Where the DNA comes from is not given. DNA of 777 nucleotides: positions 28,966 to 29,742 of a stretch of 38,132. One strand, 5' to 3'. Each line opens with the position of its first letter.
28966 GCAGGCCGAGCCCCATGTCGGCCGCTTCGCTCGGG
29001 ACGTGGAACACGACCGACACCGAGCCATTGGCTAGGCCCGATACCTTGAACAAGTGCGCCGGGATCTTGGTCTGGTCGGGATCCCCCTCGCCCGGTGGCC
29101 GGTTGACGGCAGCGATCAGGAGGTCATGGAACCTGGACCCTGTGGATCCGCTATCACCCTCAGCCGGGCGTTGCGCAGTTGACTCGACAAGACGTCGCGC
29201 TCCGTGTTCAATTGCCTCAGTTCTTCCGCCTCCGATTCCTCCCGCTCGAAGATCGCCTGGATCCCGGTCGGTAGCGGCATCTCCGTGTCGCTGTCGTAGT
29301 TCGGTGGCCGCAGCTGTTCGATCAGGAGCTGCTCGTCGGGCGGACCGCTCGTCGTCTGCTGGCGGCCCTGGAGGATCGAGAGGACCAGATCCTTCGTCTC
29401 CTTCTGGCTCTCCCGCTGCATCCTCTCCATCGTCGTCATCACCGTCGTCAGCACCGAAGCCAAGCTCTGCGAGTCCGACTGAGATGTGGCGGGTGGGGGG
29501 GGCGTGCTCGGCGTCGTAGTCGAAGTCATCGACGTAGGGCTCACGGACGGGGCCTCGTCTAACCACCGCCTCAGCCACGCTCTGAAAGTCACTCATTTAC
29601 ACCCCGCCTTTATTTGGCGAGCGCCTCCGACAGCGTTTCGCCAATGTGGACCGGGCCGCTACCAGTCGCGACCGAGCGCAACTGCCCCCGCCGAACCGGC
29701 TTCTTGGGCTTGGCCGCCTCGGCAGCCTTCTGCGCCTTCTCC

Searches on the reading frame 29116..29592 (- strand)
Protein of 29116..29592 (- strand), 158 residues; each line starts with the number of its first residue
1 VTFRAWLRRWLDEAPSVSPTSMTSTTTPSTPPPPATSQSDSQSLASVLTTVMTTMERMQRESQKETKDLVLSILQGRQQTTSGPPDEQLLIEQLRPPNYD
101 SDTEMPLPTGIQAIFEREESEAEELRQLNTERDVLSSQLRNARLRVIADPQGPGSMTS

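Call 12: search_protein_families(library=pfam, proteins=[window:29116-29592:-], max_evalue=0.01)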
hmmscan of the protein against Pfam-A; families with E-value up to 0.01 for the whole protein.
window:29116-29592:- (158 aa): 1 family
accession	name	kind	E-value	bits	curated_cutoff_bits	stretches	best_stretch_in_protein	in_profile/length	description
PF06193.16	Orthopox_A5L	-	0.00028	20.9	25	1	18-81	193-255/273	Orthopoxvirus A5L protein-like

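Call 90: search_protein_families(library=phrogs, proteins=[window:29116-29592:-], max_evalue=0.01)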
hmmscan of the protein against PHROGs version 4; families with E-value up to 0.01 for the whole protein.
window:29116-29592:- (158 aa): 0 families
